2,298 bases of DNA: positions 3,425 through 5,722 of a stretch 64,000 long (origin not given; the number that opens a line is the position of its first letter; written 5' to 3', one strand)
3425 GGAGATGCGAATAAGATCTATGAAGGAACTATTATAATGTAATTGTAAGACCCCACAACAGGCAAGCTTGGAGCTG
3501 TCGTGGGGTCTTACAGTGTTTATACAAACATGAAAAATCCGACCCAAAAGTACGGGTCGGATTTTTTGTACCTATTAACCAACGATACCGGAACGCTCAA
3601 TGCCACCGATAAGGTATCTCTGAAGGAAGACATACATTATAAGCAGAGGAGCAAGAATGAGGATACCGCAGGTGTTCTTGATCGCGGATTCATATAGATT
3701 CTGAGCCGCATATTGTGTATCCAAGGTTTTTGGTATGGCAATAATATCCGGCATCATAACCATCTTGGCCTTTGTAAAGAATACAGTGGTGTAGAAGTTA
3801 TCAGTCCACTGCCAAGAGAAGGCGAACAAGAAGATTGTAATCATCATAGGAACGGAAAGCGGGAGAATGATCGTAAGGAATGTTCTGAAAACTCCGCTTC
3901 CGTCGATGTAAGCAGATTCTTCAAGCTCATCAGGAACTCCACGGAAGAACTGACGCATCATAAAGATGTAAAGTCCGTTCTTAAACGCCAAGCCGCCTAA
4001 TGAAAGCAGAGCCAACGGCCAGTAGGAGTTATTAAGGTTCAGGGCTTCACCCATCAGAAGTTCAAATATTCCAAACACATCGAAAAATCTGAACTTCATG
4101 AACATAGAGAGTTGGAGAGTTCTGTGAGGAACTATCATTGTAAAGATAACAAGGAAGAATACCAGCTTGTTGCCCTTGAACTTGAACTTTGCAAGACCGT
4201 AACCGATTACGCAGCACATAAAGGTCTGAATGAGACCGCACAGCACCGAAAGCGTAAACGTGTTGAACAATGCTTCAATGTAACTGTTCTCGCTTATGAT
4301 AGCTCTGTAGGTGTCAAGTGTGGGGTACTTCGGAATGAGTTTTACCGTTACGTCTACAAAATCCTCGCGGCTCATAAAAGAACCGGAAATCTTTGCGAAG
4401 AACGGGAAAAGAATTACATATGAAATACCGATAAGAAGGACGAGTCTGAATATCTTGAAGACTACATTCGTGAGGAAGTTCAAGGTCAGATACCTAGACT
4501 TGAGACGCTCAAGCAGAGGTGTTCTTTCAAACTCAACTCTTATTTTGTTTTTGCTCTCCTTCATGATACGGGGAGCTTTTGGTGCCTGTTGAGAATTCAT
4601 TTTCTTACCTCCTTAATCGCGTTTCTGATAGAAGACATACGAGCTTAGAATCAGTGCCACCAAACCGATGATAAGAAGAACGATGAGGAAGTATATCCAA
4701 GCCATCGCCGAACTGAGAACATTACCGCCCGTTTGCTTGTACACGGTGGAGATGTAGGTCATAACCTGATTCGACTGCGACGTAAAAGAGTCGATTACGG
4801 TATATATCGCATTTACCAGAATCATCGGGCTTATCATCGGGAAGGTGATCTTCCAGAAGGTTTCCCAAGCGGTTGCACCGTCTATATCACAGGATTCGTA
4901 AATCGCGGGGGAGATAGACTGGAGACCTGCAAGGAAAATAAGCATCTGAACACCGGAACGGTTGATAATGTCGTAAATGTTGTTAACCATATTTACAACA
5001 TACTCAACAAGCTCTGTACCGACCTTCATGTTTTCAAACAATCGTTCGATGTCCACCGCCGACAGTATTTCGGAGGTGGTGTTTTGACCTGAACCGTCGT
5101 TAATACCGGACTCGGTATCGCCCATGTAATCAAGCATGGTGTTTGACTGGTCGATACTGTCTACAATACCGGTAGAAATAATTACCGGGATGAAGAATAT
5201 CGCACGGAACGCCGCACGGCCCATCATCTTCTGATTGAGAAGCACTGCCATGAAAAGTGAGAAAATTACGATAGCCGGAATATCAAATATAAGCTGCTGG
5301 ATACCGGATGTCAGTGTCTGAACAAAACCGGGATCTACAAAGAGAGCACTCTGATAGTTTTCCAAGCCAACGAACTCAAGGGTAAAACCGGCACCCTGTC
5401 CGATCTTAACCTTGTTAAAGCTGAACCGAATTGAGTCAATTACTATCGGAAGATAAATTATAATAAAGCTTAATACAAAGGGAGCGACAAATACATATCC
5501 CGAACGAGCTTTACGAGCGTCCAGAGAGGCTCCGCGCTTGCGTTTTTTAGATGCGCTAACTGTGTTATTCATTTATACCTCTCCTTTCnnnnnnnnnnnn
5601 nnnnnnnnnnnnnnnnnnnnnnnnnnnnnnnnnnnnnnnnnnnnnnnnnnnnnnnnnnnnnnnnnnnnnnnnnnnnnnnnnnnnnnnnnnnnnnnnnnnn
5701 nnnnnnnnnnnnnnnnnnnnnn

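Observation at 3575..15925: Seven-gene operon joining two ABC permease pairs to three giant extracytoplasmic proteins: candidate undescribed surface capture/import machine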

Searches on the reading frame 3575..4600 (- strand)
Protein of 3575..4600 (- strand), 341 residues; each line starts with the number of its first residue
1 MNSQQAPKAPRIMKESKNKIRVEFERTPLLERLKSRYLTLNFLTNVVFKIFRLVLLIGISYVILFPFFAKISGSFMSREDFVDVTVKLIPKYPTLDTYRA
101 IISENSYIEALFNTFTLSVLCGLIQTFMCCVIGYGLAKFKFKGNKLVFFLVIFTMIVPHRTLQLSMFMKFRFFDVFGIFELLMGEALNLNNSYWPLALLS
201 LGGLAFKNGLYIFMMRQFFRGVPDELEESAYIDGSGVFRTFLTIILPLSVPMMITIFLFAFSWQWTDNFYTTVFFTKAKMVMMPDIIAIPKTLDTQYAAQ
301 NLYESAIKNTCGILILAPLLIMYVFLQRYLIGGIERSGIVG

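Call 4: search_protein_families(library=pfam, proteins=[window:3575-4600:-], max_evalue=0.01)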
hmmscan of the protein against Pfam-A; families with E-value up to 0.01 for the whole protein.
window:3575-4600:- (341 aa): 1 family
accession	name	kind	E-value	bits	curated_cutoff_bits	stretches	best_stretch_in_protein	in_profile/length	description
PF00528.27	BPD_transp_1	-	4.8e-13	49.7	26.4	1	131-330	3-178/184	Binding-protein-dependent transport system inner membrane component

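Call 5: search_protein_families(library=ncbifam, proteins=[window:3575-4600:-], max_evalue=0.01)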
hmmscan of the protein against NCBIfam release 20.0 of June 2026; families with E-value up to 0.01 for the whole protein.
window:3575-4600:- (341 aa): 13 families
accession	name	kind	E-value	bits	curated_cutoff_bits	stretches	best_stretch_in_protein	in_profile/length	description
NF008210.0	PRK10973.1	equivalog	4.9e-18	65.8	297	1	48-334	8-276/281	sn-glycerol-3-phosphate ABC transporter permease UgpE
NF040932.1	ABC_arch_GlcU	equivalog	4.8e-17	62.5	340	1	54-335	7-265/272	glucose ABC transporter permease GlcU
NF008231.0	PRK10998.1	equivalog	1.6e-16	60.7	261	1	62-339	26-294/296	maltose ABC transporter permease MalG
NF040839.1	tungstate_WtpB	equivalog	3.2e-11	43.3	340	1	91-261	26-190/251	tungstate ABC transporter permease WtpB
TIGR01581.1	Mo_ABC_porter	hypoth_equivalog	7.7e-09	35.4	210.3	1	108-264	16-171/225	ABC transporter permease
NF006939.0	PRK09421.1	equivalog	1.9e-07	30.8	262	1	106-274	7-170/230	molybdate ABC transporter permease subunit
NF007047.0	PRK09500.1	equivalog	2.3e-07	30.7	326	1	93-283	42-214/257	spermidine/putrescine ABC transporter permease PotC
TIGR02139.1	permease_CysT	equivalog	4.5e-07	29.7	246.1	1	94-321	35-252/265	sulfate ABC transporter permease subunit CysT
NF007044.0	PRK09497.1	equivalog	5.1e-07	29.4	348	1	54-323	11-271/285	spermidine/putrescine ABC transporter permease PotB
TIGR02141.1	modB_ABC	equivalog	6.1e-06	26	182.6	1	114-262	3-146/208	molybdate ABC transporter permease subunit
NF007852.0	PRK10561.1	equivalog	0.0035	17.2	335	1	87-314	48-275/295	sn-glycerol-3-phosphate ABC transporter permease UgpA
TIGR03262.1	PhnU2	equivalog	0.0038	15.9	593.25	1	94-267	39-204/546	putative 2-aminoethylphosphonate ABC transporter permease subunit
TIGR00969.1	3a0106s02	subfamily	0.0049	16.4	240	0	94-151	46-103/272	sulfate ABC transporter permease subunit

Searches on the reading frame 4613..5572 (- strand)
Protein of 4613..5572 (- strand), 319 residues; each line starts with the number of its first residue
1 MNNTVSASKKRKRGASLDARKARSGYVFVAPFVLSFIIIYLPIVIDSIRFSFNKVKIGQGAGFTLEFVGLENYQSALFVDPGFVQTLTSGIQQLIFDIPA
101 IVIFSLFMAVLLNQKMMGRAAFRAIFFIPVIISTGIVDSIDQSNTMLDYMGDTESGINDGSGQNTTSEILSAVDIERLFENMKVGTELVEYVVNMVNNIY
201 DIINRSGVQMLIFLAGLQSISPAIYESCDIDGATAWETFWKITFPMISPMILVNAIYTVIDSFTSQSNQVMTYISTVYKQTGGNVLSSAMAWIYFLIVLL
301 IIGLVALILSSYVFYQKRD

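Call 4: search_protein_families(library=pfam, proteins=[window:4613-5572:-], max_evalue=0.01)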
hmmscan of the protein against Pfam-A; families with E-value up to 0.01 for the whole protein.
window:4613-5572:- (319 aa): 1 family
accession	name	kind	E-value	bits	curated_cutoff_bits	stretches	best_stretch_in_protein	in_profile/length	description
PF00528.27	BPD_transp_1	-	4.3e-09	36.8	26.4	1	210-315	69-175/184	Binding-protein-dependent transport system inner membrane component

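Call 5: search_protein_families(library=ncbifam, proteins=[window:4613-5572:-], max_evalue=0.01)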
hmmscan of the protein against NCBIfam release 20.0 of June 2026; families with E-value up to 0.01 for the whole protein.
window:4613-5572:- (319 aa): 8 families
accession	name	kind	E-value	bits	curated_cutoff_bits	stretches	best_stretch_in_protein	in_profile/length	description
NF007852.0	PRK10561.1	equivalog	3.7e-12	46.7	335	2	207-305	171-281/295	sn-glycerol-3-phosphate ABC transporter permease UgpA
NF040932.1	ABC_arch_GlcU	equivalog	1.6e-06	28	340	1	203-263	145-202/272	glucose ABC transporter permease GlcU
NF008232.0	PRK10999.1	equivalog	2.9e-05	23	392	1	210-251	390-433/520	maltose ABC transporter permease MalF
NF008231.0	PRK10998.1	equivalog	0.00023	20.9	261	1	204-264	166-228/296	maltose ABC transporter permease MalG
NF040931.1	ABC_arch_GlcT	equivalog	0.0011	18.7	360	0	202-285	151-245/278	glucose ABC transporter permease GlcT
TIGR00969.1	3a0106s02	subfamily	0.0015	18.1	240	1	219-258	168-207/272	sulfate ABC transporter permease subunit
TIGR01581.1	Mo_ABC_porter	hypoth_equivalog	0.0016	17.9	210.3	1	215-261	124-170/225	ABC transporter permease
NF006939.0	PRK09421.1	equivalog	0.0087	15.5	262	0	217-290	116-186/230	molybdate ABC transporter permease subunit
